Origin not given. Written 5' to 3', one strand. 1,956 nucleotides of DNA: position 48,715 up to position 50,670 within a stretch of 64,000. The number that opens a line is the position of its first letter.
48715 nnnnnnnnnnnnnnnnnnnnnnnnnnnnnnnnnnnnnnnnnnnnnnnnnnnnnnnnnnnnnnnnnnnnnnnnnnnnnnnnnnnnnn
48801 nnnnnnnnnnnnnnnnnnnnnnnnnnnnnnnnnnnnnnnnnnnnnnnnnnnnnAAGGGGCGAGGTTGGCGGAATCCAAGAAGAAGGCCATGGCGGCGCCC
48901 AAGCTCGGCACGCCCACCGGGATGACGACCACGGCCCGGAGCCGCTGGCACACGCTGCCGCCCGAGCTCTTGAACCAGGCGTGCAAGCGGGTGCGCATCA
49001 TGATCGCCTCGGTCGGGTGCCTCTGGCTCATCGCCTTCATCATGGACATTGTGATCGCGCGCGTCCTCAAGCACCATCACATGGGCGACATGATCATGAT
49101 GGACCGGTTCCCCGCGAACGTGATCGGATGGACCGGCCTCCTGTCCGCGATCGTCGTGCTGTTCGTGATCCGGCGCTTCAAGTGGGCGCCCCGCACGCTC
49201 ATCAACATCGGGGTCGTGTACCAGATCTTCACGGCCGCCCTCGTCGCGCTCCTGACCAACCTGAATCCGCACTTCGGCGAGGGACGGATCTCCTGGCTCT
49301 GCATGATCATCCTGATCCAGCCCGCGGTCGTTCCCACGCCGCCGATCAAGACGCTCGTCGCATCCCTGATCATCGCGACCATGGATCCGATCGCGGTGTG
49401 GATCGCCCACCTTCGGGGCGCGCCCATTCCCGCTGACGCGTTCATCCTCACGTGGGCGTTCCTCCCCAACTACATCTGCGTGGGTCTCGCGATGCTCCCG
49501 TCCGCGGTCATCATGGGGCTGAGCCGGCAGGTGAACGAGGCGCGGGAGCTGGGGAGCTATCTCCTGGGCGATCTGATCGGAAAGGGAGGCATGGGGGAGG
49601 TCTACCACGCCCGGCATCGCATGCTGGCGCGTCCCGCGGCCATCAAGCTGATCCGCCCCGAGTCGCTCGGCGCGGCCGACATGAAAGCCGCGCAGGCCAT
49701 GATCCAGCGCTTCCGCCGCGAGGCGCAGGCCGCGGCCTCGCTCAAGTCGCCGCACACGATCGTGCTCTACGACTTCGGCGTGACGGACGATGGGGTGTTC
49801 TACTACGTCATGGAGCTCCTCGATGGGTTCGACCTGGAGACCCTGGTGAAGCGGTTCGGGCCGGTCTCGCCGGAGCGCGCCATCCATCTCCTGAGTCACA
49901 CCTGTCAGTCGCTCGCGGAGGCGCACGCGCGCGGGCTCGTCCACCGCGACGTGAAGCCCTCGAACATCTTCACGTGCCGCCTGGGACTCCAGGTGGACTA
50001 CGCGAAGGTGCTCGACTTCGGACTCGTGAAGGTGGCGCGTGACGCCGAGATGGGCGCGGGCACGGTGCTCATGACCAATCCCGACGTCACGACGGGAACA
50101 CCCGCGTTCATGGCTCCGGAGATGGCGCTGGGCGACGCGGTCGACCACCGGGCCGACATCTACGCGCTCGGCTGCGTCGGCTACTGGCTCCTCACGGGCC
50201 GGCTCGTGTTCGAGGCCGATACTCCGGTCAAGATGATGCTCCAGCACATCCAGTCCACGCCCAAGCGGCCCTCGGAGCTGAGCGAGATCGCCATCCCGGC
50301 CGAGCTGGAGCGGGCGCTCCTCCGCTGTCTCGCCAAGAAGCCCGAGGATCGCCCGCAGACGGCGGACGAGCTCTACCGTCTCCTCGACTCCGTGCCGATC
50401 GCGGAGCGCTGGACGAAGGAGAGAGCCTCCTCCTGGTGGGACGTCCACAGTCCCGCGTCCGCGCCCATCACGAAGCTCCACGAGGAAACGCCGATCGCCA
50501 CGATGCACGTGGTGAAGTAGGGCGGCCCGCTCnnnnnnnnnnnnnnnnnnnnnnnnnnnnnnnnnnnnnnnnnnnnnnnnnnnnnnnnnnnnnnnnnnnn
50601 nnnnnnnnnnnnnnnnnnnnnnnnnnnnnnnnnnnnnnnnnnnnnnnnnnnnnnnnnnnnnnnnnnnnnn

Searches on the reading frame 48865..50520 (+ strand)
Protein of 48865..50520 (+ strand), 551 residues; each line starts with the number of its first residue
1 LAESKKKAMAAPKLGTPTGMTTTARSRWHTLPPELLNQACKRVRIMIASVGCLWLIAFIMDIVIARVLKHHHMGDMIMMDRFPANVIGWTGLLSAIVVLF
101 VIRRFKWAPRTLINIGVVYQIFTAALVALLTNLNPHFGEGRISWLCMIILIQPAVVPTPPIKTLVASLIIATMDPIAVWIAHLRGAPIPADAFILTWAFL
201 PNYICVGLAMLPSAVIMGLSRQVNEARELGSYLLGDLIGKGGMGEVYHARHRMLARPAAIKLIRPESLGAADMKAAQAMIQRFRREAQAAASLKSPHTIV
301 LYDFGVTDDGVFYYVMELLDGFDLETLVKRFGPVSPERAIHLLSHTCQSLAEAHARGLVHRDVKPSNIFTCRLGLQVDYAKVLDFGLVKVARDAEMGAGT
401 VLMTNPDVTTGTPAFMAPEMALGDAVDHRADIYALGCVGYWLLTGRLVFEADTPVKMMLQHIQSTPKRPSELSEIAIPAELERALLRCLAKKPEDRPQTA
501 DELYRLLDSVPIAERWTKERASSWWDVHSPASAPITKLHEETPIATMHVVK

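Call 5: search_protein_families(library=pfam, proteins=[window:48865-50520:+], max_evalue=0.01)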
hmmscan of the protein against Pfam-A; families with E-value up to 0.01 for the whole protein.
window:48865-50520:+ (551 aa): 3 families
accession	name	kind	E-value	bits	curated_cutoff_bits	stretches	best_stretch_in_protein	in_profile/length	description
PF00069.31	Pkinase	-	5e-39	134.7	31.7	1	235-499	4-254/263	Protein kinase domain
PF07714.23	PK_Tyr_Ser-Thr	-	5.3e-20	72.3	23.1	1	236-499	5-251/258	Protein tyrosine and serine/threonine kinase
PF13664.11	DUF4149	-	0.0063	17.2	24.6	0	48-130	5-84/102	Domain of unknown function (DUF4149)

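Call 6: search_protein_families(library=ncbifam, proteins=[window:48865-50520:+], max_evalue=0.01)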
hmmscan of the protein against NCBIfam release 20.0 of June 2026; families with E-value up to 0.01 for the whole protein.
window:48865-50520:+ (551 aa): 14 families
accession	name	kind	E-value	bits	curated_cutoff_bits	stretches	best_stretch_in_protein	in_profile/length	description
NF033483.0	PknB_PASTA_kin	equivalog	1.6e-74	252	450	1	232-521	9-279/563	Stk1 family PASTA domain-containing Ser/Thr kinase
NF052427.1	StpK7MSMEG_1200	equivalog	3.7e-55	187.5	900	1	225-504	2-262/601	serine/threonine protein kinase StpK7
NF047741.1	antiphage_MADS6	equivalog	2.5e-39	135.3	460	2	338-545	300-494/612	methylation-associated defense system protein kinase MAD6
TIGR03903.1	TOMM_kin_cyc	equivalog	1.2e-37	129.3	705.75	1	258-506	6-243/1267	TOMM system kinase/cyclase fusion protein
NF009651.0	PRK13184.1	equivalog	2.7e-37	128.2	839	1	232-509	4-289/932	serine/threonine-protein kinase PknD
NF053615.1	SerThrKinAfsKStmc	equivalog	1.9e-23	83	1300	1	226-505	9-263/809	protein serine/threonine kinase AfsK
NF038150.1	lanthi_synth_IV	equivalog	1.8e-17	62.9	650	1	232-513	191-459/851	class IV lanthionine synthetase LanL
NF033442.0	BREX_PglW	equivalog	1.4e-15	56.2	990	1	221-510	195-486/1391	BREX system serine/threonine kinase PglW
NF038151.1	lanthi_synth_III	equivalog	3.9e-10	38.8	575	1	242-447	232-427/833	class III lanthionine synthetase LanKC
NF043056.1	T4SS_LegK1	equivalog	5.6e-06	25.2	550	1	354-438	206-279/516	Dot/Icm T4SS effector kinase LegK1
NF058632.1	SerThrKinPrkT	equivalog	3.8e-05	22.8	280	1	231-370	22-150/322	serine/threonine protein kinase PrkT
TIGR03724.2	arch_bud32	equivalog_domain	8.3e-05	22.2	125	1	281-398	38-141/193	KEOPS complex kinase/ATPase Bud32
NF007174.0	PRK09605.1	equivalog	0.00031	19.3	447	1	280-399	380-484/535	bifunctional N(6)-L-threonylcarbamoyladenine synthase/serine/threonine protein kinase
NF011463.0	PRK14879.1-4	equivalog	0.0073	15.7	188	0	253-395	36-167/237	Kae1-associated kinase Bud32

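Call 71: find_related_loci(query=A4, collection=metagenome_contigs, flank=10000)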
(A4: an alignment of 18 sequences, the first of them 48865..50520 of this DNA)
Query A4 (551 aa) in metagenome_contigs; peptide patterns used: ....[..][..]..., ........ (x = any residue, [..] = any of these).
600 stretches matched a pattern (row limit reached: there are more); 586 encode a relative of the query (tblastn E <= 1e-3); the best 80 are kept; 80 distinct loci.
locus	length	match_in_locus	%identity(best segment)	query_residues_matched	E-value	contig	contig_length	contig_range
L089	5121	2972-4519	51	16-537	5e-174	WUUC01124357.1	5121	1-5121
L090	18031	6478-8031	50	6-528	2e-163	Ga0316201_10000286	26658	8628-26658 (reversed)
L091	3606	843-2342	50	24-528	4e-168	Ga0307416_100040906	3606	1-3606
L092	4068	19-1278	56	112-532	1e-157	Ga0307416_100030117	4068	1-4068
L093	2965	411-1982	47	17-542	5e-153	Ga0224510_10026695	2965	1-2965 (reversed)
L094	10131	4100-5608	47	21-530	1e-141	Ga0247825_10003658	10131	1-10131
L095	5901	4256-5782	46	16-526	1e-141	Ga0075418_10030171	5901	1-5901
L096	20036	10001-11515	45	24-530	4e-139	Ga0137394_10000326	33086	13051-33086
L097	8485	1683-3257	45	5-530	6e-137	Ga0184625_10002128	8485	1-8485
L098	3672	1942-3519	45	9-537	6e-139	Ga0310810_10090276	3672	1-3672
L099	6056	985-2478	47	31-534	3e-135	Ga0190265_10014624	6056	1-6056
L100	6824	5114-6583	48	29-527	2e-134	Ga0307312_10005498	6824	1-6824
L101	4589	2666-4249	43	4-535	2e-136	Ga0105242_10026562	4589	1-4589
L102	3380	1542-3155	44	3-544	1e-137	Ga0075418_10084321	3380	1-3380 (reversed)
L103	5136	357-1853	46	31-533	5e-133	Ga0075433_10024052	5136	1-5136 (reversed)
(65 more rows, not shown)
